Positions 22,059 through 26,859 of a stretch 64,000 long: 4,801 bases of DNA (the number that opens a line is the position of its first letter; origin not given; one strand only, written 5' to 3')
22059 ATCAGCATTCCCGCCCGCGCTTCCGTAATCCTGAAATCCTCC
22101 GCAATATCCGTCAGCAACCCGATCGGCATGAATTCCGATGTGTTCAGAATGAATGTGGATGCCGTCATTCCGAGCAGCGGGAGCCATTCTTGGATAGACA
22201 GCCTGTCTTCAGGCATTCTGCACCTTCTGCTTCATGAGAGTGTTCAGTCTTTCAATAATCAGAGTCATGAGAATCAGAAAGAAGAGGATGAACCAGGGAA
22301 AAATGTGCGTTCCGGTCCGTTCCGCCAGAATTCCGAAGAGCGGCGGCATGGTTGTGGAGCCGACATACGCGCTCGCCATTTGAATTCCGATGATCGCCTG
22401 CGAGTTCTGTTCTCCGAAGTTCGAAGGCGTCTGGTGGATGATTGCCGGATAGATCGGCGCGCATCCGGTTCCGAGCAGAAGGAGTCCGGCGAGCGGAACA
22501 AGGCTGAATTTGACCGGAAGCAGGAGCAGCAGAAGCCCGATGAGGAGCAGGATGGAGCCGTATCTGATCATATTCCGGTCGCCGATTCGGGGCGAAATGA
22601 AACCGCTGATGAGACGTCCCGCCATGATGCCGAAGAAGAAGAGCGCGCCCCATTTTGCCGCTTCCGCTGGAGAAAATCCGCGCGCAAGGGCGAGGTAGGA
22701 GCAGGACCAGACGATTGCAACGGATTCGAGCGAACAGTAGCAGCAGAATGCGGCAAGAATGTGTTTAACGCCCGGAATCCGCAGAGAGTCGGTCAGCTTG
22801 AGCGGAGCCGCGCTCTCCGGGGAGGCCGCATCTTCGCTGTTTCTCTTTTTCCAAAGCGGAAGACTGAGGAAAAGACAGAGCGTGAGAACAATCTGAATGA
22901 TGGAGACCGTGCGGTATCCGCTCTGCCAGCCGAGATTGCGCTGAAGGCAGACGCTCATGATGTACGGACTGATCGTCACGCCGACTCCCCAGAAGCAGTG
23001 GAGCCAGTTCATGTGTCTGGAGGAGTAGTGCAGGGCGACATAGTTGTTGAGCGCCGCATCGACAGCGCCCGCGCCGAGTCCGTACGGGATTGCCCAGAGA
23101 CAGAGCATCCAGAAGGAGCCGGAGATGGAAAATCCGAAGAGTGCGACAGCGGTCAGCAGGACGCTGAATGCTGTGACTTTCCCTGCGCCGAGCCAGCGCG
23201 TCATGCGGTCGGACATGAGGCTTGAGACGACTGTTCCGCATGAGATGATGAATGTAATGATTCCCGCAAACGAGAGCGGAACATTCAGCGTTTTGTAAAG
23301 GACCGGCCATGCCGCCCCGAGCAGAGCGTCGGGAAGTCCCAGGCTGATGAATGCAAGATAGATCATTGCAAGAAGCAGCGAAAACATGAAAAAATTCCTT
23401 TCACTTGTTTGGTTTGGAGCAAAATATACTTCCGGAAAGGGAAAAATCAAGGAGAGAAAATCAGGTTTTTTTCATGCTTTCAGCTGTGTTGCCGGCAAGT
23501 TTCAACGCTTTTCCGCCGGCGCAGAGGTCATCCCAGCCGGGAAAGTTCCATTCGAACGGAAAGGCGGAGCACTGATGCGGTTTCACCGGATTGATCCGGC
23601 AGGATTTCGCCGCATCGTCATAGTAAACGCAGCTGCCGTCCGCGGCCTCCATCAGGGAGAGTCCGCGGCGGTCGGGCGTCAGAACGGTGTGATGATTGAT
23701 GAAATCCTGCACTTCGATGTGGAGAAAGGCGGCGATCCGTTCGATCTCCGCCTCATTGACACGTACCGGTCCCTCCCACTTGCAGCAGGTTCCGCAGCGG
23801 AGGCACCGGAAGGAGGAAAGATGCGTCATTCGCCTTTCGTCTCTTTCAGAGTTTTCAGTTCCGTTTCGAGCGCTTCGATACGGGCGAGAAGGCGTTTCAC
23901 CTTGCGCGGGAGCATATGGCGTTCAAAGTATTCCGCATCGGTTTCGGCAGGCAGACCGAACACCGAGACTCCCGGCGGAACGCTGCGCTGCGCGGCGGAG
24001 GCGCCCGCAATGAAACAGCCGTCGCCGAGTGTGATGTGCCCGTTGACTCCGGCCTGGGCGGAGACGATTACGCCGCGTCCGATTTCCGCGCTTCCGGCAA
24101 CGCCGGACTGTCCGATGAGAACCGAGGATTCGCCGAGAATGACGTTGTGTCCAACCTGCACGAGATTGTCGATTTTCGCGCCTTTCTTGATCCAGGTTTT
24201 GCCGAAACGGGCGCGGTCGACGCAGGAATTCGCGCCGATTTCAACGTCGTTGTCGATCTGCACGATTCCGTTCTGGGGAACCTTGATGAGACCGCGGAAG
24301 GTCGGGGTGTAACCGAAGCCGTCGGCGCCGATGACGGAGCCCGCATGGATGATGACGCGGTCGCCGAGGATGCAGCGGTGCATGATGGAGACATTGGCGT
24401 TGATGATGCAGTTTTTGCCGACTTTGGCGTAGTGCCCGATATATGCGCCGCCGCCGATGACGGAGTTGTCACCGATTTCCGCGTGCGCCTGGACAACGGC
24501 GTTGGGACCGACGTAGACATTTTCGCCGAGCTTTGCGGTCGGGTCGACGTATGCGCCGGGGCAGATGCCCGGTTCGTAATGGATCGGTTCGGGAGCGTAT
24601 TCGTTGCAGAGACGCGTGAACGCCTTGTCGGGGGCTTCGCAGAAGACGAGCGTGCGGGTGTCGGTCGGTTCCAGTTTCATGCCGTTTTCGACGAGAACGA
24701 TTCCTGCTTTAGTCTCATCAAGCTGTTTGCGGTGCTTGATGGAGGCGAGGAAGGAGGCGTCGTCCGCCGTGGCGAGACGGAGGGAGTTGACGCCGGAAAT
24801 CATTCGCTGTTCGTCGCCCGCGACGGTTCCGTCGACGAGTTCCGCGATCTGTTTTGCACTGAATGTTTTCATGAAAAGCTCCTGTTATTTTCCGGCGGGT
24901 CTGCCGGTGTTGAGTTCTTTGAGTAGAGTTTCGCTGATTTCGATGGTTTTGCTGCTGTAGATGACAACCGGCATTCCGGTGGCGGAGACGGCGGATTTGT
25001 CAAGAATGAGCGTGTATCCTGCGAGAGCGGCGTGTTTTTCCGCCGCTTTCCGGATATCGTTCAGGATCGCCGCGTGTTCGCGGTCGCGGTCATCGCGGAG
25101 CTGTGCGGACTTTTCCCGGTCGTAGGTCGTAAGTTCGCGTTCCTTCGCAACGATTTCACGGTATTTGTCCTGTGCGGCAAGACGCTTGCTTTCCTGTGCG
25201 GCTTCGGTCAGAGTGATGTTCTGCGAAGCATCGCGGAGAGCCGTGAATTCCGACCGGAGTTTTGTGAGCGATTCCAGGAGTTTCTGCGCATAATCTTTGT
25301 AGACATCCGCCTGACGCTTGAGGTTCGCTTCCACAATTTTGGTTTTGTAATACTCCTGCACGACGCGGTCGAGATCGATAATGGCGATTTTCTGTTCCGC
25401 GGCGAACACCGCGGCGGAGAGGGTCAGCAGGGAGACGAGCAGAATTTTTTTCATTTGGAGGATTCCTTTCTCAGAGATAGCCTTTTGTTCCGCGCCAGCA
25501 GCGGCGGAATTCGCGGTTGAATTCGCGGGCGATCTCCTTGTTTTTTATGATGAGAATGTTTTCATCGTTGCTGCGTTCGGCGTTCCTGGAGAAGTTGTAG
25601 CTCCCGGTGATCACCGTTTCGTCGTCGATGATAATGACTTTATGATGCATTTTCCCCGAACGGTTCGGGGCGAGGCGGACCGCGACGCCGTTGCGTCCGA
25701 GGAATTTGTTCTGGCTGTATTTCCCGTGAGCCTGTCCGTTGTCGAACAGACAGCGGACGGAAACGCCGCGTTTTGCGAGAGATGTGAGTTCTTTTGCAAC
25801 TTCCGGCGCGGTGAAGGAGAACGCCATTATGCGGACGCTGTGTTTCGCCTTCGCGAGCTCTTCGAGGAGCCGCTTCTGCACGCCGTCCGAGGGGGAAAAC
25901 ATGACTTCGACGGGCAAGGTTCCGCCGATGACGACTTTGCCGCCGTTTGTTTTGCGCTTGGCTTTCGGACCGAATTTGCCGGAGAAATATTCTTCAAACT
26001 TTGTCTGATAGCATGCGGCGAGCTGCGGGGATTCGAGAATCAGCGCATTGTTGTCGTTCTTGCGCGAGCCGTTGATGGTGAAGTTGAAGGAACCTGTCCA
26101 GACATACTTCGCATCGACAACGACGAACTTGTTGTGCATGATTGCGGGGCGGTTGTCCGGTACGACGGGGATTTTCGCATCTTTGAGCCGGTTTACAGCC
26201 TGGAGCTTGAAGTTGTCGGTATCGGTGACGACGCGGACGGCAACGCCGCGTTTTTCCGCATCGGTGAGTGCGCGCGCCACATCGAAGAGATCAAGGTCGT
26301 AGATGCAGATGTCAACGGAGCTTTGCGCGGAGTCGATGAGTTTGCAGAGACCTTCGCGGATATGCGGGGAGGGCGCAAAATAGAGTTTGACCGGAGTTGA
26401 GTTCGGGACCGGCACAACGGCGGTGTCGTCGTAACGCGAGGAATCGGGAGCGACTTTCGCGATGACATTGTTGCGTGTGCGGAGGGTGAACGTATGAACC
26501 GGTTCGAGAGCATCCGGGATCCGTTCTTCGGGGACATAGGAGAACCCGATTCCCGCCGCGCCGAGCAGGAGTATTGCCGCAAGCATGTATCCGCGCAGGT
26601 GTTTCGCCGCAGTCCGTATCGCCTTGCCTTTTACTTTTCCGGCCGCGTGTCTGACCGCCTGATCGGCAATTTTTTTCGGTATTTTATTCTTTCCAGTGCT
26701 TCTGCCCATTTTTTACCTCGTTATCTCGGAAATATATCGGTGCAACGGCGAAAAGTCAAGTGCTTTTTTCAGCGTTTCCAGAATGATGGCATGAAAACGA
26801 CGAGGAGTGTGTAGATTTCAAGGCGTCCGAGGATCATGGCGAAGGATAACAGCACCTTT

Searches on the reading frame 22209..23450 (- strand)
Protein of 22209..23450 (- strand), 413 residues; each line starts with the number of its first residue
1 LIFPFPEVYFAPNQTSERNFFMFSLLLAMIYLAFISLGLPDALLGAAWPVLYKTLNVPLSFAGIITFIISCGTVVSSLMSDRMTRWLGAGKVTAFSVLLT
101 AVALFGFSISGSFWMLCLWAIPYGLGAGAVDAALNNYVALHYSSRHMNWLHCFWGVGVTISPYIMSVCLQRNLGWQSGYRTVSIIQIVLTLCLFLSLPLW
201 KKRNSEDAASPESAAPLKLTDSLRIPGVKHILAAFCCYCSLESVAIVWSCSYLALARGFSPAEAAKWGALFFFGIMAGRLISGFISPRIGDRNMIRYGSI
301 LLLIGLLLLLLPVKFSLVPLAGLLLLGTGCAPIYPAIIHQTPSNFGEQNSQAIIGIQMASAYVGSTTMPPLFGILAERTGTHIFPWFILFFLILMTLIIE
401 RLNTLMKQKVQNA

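Call 71: search_protein_families(library=pfam, proteins=[window:22209-23450:-], max_evalue=0.00001)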
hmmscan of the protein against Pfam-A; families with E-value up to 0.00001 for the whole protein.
window:22209-23450:- (413 aa): 1 family
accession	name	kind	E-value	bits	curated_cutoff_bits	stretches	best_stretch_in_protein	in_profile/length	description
PF07690.21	MFS_1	-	3.5e-39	135.1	33.4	2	31-347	2-325/347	Major Facilitator Superfamily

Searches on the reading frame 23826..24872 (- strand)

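Call 71: search_protein_families(library=pfam, proteins=[window:23826-24872:-], max_evalue=0.00001)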
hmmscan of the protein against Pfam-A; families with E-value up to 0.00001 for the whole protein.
window:23826-24872:- (348 aa): 4 families
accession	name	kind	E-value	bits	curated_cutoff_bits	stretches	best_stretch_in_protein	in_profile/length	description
PF00132.30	Hexapep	-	4.3e-30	102.6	27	2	113-147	2-36/36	Bacterial transferase hexapeptide (six repeats)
PF04613.19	LpxD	-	9.1e-14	51.5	30.8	1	24-89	3-68/70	UDP-3-O-[3-hydroxymyristoyl] glucosamine N-acyltransferase, LpxD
PF25084.1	LbH_EIF2B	-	7.7e-09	36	54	1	112-181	15-87/105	EIF2B subunit epsilon LbH domain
PF14602.12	Hexapep_2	-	1.7e-06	28.1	27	0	133-163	4-32/34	Hexapeptide repeat of succinyl-transferase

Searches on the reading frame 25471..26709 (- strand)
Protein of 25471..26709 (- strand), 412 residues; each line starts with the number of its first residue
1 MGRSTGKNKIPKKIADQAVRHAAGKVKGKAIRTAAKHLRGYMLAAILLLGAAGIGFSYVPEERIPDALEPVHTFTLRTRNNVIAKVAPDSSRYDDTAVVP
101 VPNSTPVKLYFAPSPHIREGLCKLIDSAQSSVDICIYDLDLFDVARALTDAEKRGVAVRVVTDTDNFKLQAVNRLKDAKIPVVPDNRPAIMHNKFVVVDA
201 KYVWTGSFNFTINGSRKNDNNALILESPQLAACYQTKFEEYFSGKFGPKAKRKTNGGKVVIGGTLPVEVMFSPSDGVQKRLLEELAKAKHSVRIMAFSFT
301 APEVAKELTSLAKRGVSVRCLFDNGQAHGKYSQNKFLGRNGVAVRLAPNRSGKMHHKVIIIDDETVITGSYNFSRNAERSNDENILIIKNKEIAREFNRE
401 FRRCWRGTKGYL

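Call 71: search_protein_families(library=pfam, proteins=[window:25471-26709:-], max_evalue=0.00001)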
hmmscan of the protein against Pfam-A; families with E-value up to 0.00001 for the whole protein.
window:25471-26709:- (412 aa): 4 families
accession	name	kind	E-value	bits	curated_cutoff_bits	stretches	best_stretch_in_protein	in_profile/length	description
PF13091.12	PLDc_2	-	1.9e-58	196.5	27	2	281-405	1-132/132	PLD-like domain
PF07894.18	SACK1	-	3.4e-19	69.9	21.4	1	287-403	136-267/274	Scaffolding anchor of CK1 domain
PF11495.14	Regulator_TrmB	-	7e-11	42.3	22.2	0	117-241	11-127/233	Archaeal transcriptional regulator TrmB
PF00614.28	PLDc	-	3.3e-09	36.8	21.9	0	191-211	5-25/28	Phospholipase D Active site motif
